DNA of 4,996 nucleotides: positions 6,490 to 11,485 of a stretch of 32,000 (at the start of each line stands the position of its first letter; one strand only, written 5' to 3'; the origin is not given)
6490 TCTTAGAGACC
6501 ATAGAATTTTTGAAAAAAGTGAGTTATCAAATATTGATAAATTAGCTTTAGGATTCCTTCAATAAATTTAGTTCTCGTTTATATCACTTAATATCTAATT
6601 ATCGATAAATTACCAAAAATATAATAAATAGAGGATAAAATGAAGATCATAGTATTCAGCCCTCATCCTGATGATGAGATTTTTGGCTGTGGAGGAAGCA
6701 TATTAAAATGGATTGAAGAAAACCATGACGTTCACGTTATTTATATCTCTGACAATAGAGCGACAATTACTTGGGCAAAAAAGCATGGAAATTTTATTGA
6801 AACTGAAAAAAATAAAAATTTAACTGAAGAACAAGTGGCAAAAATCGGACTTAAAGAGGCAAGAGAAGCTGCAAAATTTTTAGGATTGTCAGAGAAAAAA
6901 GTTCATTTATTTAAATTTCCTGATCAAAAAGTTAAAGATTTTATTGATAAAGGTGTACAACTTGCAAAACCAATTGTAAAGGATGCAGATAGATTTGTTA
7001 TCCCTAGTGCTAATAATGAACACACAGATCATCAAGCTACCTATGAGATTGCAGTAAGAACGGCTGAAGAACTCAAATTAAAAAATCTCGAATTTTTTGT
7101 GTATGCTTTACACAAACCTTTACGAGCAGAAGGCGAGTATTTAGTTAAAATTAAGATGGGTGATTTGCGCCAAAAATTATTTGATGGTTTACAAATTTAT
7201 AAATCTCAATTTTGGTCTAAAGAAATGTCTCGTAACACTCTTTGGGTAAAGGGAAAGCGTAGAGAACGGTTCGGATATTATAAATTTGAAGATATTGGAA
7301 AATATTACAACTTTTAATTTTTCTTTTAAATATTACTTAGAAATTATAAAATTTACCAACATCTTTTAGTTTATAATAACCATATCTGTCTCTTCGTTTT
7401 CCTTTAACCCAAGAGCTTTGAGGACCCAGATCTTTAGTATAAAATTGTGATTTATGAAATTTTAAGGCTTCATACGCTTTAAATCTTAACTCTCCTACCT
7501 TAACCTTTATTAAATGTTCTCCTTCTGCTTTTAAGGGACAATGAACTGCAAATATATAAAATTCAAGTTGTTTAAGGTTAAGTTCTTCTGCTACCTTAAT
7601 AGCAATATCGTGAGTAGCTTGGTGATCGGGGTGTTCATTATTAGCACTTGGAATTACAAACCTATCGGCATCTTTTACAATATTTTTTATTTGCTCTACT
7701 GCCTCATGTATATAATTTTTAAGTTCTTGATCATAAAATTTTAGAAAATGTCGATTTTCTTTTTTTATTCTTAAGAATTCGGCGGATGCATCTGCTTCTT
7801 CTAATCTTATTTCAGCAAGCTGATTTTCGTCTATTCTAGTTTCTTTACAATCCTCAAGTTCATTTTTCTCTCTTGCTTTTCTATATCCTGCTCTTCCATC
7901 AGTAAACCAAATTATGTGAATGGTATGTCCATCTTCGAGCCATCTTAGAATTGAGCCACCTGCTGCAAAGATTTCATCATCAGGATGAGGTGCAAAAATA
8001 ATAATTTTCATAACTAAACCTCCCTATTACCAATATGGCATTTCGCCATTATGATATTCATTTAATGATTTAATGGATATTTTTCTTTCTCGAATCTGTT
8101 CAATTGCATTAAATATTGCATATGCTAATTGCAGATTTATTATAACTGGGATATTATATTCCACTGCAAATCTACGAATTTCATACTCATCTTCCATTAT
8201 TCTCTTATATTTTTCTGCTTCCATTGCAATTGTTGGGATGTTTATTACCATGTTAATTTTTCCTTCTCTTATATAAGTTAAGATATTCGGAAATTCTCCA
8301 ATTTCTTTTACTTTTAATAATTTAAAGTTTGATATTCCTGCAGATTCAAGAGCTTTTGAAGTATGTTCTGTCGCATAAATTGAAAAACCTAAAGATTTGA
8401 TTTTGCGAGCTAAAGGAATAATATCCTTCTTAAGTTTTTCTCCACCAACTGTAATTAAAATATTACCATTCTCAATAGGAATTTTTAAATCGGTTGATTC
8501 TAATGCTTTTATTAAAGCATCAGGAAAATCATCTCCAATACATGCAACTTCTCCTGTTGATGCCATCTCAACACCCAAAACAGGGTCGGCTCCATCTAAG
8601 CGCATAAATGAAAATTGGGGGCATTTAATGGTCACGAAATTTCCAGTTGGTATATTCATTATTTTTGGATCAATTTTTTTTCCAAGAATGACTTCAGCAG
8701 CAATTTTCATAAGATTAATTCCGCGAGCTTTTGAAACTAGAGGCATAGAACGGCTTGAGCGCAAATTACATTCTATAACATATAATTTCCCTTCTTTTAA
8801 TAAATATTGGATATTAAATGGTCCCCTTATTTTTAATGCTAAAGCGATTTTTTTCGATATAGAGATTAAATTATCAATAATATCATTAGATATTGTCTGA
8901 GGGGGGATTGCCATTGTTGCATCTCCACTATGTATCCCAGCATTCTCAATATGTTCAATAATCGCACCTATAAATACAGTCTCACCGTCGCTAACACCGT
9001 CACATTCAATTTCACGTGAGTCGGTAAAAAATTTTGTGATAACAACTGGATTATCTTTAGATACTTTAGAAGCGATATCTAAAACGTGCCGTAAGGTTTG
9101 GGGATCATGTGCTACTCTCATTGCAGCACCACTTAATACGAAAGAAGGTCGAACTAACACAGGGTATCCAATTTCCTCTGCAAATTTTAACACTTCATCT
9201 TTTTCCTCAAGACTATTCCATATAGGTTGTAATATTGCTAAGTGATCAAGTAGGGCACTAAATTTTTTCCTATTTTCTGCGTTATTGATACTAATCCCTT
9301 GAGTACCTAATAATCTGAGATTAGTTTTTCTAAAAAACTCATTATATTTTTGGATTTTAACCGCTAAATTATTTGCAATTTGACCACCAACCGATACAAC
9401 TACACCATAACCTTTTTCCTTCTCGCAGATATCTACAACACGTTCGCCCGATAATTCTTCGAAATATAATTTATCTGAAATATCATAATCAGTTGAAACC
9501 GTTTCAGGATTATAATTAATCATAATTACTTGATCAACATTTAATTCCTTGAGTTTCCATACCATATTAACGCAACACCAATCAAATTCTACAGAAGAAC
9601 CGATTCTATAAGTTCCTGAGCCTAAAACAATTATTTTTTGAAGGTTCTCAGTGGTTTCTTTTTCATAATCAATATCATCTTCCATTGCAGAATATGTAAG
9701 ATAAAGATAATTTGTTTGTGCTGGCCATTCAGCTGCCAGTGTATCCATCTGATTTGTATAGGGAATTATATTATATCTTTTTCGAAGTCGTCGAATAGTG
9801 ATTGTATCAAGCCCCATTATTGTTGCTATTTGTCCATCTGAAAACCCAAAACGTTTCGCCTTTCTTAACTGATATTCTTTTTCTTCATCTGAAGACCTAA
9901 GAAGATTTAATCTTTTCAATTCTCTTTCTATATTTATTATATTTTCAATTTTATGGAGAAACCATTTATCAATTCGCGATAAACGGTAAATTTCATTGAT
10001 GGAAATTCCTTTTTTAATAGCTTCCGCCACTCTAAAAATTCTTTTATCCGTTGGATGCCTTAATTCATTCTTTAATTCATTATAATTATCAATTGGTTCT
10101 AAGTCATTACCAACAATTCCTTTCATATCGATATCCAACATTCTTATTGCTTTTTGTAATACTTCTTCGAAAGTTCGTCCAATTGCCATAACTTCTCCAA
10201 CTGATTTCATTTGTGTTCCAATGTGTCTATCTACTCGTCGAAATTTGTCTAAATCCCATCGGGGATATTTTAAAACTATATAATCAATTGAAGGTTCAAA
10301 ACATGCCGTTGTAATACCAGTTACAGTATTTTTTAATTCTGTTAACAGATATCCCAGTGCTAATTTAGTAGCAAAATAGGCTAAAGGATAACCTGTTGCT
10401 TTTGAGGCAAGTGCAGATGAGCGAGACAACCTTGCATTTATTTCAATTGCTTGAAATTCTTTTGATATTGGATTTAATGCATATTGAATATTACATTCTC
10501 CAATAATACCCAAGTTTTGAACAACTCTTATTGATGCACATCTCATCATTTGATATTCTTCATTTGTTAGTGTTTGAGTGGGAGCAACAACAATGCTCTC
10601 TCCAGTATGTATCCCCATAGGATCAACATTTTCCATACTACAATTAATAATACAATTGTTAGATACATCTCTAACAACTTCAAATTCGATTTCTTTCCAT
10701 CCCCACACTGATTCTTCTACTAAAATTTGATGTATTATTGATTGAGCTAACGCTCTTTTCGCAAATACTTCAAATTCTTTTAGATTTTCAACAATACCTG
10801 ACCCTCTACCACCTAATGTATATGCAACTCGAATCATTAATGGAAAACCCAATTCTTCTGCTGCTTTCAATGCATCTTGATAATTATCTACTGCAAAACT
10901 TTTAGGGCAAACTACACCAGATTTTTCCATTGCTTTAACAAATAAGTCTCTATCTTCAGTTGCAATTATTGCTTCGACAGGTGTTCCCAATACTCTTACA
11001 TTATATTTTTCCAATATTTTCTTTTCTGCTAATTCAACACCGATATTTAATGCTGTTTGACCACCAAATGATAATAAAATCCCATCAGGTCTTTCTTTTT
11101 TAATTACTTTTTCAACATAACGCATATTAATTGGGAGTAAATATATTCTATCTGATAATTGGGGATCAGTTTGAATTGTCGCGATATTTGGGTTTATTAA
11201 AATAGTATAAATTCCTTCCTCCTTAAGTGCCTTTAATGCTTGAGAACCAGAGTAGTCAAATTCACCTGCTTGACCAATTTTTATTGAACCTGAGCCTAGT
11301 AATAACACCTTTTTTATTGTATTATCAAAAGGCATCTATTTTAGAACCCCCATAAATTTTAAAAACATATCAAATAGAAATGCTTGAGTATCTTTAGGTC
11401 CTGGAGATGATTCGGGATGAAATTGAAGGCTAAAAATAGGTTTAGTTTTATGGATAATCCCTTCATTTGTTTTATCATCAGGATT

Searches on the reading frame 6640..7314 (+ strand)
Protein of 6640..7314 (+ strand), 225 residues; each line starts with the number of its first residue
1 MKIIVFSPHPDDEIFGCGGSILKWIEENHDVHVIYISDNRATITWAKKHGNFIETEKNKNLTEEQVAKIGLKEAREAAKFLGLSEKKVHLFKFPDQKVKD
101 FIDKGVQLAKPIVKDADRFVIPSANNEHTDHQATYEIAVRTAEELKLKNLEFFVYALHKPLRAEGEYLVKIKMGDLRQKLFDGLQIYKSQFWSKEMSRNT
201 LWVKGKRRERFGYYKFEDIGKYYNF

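Call 17: search_protein_families(library=pfam, proteins=[window:6640-7314:+], max_evalue=0.001)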
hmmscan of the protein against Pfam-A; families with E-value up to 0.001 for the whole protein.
window:6640-7314:+ (225 aa): 1 family
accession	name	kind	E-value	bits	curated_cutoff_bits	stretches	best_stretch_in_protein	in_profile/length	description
PF02585.22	PIG-L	-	5.3e-21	75.9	28.2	1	4-140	1-127/129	GlcNAc-PI de-N-acetylase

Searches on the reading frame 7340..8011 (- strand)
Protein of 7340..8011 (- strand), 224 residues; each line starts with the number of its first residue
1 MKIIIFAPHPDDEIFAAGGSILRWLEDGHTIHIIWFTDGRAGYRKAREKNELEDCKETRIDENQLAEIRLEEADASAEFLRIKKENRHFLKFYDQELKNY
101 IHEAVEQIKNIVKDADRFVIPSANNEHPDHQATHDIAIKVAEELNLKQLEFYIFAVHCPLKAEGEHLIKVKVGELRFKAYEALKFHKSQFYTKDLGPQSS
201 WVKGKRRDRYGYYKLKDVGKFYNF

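Call 17: search_protein_families(library=pfam, proteins=[window:7340-8011:-], max_evalue=0.001)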
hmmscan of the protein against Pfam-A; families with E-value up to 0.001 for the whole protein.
window:7340-8011:- (224 aa): 1 family
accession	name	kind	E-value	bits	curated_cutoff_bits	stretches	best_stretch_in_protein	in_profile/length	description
PF02585.22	PIG-L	-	9.1e-27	94.5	28.2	1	5-140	2-128/129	GlcNAc-PI de-N-acetylase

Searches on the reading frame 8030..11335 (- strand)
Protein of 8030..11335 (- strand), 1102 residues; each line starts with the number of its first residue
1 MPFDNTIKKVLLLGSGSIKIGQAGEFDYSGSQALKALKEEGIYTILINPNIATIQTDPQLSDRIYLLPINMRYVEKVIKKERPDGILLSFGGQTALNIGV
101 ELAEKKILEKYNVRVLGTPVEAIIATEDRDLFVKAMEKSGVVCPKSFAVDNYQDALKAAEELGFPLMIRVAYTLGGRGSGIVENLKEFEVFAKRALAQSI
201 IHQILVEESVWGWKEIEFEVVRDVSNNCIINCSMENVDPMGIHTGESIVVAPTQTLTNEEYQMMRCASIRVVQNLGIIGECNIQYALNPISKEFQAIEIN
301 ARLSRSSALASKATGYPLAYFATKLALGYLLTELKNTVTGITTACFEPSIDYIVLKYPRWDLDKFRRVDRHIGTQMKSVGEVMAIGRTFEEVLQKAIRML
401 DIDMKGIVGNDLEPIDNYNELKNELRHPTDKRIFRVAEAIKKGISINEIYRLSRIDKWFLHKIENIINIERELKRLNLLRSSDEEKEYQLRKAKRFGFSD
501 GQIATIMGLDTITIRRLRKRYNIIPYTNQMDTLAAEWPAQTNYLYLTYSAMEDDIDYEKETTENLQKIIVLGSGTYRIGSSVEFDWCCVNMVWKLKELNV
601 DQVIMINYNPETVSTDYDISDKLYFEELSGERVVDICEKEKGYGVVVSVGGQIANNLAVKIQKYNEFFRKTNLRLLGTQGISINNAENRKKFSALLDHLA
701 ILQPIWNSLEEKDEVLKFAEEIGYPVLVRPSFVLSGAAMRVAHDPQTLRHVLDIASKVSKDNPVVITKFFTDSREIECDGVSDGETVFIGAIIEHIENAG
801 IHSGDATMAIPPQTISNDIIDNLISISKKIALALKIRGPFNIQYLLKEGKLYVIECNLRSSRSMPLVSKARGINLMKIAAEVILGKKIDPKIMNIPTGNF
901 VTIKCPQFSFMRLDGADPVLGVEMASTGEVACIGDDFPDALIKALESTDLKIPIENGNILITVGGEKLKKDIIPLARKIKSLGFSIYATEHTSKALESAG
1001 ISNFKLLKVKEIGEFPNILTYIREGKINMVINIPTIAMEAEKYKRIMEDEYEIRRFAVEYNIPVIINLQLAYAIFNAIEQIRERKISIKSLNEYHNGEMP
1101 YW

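Call 16: search_protein_families(library=pfam, proteins=[window:8030-11335:-], max_evalue=0.001)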
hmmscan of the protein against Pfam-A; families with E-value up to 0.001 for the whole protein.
window:8030-11335:- (1102 aa): 7 families
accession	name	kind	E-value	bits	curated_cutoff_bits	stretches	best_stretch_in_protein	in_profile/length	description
PF02786.22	CPSase_L_D2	-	6.9e-105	349.6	19.8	2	128-333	1-210/211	Carbamoyl-phosphate synthase L chain, ATP binding domain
PF25596.1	CPSase_L_D1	-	7.6e-87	287.5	27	2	7-123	2-116/118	Carbamoyl phosphate synthase preATP-grasp domain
PF02787.25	CPSase_L_D3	-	7.7e-28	96.7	26.6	1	424-506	2-79/80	Carbamoyl-phosphate synthetase large chain, oligomerisation domain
PF02142.27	MGS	-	7.3e-18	64.9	24.1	1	972-1065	2-93/94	MGS-like domain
PF02222.28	ATP-grasp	-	1.1e-16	61.5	27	2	696-859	3-162/179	ATP-grasp domain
PF07478.18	Dala_Dala_lig_C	-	4.4e-13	49.6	24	1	709-858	22-174/204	D-ala D-ala ligase C-terminus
PF15632.11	ATPgrasp_Ter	-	4.7e-10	39.8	29.1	1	821-887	47-113/131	ATP-grasp in the biosynthetic pathway with Ter operon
